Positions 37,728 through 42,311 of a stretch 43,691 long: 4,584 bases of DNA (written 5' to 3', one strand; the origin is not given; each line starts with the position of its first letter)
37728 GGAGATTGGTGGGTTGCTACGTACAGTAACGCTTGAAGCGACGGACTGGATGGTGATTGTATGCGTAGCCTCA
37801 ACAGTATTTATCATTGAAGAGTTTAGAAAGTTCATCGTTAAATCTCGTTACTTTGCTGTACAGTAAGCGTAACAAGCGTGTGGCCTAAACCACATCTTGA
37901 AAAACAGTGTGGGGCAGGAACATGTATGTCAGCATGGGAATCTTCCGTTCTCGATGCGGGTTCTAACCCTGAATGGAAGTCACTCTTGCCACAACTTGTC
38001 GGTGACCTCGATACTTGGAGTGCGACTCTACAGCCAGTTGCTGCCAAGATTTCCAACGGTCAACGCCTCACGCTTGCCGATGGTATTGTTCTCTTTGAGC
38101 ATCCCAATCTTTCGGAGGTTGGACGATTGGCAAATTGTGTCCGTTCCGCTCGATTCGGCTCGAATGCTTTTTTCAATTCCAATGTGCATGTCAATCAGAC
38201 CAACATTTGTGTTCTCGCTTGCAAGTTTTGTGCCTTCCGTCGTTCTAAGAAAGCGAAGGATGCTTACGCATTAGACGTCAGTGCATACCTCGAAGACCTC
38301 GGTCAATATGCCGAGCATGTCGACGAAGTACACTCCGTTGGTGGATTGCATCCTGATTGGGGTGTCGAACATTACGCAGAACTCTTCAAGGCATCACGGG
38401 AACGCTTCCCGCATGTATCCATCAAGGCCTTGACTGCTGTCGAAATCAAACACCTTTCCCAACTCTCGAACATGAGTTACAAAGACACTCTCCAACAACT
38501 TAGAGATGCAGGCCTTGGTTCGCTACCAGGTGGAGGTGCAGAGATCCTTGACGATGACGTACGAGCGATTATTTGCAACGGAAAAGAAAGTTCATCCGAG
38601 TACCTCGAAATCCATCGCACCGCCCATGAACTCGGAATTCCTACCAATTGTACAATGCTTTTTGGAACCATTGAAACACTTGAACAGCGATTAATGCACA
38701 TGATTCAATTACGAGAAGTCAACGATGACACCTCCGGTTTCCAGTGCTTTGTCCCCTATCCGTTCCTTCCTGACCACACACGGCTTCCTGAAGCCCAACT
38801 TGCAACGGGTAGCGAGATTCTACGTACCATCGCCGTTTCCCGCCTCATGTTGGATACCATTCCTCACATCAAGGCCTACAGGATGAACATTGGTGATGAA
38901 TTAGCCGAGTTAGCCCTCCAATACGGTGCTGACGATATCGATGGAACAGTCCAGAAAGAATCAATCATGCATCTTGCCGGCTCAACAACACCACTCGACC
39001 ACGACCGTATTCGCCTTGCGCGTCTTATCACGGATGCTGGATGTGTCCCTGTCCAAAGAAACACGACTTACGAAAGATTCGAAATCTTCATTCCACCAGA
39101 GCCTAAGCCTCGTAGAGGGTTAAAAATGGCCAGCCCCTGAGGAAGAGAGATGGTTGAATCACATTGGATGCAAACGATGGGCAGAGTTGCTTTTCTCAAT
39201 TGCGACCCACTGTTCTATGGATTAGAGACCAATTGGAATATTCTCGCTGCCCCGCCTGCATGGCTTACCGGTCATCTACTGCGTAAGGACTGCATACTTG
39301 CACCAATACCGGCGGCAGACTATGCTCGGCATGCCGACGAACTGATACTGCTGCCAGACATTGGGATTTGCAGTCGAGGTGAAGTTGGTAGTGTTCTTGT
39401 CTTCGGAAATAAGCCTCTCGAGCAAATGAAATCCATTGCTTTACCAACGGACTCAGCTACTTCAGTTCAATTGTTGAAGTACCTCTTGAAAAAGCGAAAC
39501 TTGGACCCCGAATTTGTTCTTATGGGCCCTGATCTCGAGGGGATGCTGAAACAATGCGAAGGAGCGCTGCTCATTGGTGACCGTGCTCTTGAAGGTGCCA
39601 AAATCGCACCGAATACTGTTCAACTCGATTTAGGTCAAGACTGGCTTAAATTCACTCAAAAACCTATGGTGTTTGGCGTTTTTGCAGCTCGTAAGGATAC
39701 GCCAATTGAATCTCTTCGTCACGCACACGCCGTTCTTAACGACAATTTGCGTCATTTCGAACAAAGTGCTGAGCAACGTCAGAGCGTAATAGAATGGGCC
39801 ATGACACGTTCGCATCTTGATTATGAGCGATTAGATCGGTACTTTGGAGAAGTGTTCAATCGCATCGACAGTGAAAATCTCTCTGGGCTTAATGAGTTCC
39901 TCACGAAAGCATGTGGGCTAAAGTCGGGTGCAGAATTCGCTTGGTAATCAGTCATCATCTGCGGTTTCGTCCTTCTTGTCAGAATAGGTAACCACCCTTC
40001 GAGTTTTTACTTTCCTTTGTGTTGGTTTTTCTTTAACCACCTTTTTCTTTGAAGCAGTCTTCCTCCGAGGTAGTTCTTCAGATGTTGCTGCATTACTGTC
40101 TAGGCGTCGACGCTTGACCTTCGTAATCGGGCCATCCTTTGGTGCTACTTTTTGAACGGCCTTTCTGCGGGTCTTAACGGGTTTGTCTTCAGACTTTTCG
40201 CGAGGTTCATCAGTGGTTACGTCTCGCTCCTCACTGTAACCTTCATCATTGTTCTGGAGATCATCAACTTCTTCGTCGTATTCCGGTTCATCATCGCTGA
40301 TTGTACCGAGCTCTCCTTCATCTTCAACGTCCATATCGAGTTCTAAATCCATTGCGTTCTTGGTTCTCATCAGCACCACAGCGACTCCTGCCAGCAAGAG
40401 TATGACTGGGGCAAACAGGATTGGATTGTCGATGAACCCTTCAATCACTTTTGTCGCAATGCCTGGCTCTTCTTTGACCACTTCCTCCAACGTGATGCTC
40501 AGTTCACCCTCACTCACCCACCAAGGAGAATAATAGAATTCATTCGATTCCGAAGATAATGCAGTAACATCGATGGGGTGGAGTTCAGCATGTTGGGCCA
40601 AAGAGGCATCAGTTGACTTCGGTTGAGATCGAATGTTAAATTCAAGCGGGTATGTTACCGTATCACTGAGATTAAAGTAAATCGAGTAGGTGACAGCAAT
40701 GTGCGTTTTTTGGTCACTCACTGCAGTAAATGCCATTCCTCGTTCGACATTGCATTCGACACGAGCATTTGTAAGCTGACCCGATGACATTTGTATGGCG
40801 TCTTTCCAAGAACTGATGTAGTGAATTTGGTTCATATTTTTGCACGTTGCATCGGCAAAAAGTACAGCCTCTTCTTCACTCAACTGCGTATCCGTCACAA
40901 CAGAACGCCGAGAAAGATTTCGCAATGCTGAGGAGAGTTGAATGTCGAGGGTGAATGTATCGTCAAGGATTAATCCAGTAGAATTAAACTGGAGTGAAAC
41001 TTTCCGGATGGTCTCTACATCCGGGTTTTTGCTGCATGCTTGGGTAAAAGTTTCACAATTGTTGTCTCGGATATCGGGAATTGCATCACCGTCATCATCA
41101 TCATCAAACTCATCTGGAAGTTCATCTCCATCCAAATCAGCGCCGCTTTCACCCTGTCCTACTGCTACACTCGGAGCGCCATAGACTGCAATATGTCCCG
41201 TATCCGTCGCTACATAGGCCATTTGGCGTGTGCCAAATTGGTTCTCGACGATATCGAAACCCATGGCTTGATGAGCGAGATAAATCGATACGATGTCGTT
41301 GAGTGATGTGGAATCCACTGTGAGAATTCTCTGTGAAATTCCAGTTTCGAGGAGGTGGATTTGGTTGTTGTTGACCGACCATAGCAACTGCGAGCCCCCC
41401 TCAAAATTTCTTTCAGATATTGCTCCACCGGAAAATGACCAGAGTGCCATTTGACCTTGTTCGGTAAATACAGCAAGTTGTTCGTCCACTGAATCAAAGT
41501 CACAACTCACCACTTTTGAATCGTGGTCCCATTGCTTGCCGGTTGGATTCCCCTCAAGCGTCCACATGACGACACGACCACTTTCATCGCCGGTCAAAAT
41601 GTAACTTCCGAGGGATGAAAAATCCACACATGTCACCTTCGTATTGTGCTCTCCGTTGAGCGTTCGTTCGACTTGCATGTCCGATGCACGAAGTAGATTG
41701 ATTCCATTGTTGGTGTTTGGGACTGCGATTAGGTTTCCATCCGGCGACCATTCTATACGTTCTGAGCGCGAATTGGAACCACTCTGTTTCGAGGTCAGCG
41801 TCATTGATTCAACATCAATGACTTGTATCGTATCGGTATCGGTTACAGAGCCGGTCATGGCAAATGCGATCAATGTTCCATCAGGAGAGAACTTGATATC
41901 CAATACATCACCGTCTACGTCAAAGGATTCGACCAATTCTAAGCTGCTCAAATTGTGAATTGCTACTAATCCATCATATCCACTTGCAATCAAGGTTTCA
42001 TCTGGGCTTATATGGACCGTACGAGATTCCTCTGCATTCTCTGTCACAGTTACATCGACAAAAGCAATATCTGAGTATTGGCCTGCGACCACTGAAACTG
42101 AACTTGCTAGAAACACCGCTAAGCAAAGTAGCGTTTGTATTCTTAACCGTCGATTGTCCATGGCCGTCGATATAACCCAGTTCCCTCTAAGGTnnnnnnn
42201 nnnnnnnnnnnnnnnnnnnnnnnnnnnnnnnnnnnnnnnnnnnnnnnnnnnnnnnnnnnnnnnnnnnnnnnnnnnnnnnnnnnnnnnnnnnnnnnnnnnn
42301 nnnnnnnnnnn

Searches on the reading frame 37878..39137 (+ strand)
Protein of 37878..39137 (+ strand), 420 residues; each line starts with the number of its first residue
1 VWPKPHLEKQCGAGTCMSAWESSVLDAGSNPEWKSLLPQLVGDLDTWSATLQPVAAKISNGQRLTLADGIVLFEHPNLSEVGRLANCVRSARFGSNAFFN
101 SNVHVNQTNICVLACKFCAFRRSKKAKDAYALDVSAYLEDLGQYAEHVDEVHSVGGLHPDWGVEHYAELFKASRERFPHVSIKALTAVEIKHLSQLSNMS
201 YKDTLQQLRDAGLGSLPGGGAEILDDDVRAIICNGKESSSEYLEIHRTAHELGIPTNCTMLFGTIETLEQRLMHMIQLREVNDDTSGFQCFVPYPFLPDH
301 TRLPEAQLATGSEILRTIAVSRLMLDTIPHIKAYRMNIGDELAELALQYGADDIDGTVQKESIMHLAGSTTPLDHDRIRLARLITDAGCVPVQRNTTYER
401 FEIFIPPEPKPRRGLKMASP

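Call 10: search_protein_families(library=pfam, proteins=[window:37878-39137:+], max_evalue=0.001)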
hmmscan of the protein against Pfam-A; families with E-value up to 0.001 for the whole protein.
window:37878-39137:+ (420 aa): 2 families
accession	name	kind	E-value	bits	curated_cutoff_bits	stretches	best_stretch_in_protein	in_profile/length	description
PF04055.27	Radical_SAM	-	2.9e-19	70.3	29.5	1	106-272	2-160/166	Radical SAM superfamily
PF19288.4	CofH_C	-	5.9e-16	58.9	27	1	286-402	2-120/125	CofH/MqnC C-terminal region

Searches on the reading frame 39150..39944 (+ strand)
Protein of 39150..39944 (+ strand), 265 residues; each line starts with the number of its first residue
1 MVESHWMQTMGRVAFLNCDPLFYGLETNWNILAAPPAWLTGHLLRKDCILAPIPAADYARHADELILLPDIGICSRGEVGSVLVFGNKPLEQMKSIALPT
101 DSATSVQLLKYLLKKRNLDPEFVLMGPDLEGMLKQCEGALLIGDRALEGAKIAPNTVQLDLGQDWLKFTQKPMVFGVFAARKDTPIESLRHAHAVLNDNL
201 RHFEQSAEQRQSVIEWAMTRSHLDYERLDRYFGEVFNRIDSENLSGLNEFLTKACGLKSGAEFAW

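Call 10: search_protein_families(library=pfam, proteins=[window:39150-39944:+], max_evalue=0.001)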
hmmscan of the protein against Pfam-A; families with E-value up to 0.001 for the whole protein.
window:39150-39944:+ (265 aa): 1 family
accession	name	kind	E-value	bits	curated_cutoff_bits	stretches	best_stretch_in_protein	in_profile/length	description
PF02621.19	VitK2_biosynth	-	3.1e-51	174.7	26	1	10-254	3-250/252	Menaquinone biosynthesis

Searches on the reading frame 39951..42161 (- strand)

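Call 10: search_protein_families(library=pfam, proteins=[window:39951-42161:-], max_evalue=0.001)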
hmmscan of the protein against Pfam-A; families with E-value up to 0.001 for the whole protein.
window:39951-42161:- (737 aa): 22 families
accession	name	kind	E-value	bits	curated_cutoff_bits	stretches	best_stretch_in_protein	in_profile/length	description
PF25174.1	Beta-prop_THOC3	-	6.9e-23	81.4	305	1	40-246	43-245/272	THOC3 beta-propeller domain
PF24817.1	WD40_WDHD1_1st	-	2.1e-19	70.3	109.9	1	36-239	79-290/291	WDHD1 first WD40 domain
PF23414.1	Beta-prop_EML_2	-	4.5e-18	66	90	1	55-203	11-154/266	Echinoderm microtubule-associated protein second beta-propeller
PF24814.1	WD40_Prp19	-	7.4e-15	55.2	320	1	109-235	112-241/281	Prp19 WD40 domain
PF25173.1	Beta-prop_WDR3_1st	-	8.5e-15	55.4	154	1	107-274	6-173/184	WDR3 first beta-propeller domain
PF00400.38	WD40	-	5.4e-14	52.4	27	1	166-200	5-38/39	WD domain, G-beta repeat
PF23383.1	Beta-prop_IFT140_1st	-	1.1e-12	47.9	27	1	81-203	12-132/406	IFT140 first beta-propeller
PF23389.1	Beta-prop_WDR19_1st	-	2.9e-11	43.4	27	2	56-205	12-154/325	WDR19 first beta-propeller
PF12894.13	ANAPC4_WD40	-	1.1e-10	42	22.9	1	137-219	2-84/91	Anaphase-promoting complex subunit 4 WD40 domain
PF24807.1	WD40_CDC20-Fz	-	1.5e-10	41.3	200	1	13-242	22-251/292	CDC20/Fizzy WD40 domain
PF25168.1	Beta-prop_WDR36-Utp21_2nd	-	3.7e-09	36.8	84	0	55-145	170-255/335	WDR36/Utp21 second beta-propeller domain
PF23409.1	Beta-prop_EML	-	5.3e-09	36.4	88.2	1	69-245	49-229/267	Echinoderm microtubule-associated protein first beta-propeller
PF24796.1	WDR55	-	2.4e-08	33.8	200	1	80-244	4-167/296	WDR55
PF24805.1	EIF3I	-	6.2e-07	29.3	200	0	136-237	16-116/324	EIF3I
PF25175.1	Beta-prop_WDR5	-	1.3e-06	28.3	250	1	88-242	15-164/296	WDR5 beta-propeller domain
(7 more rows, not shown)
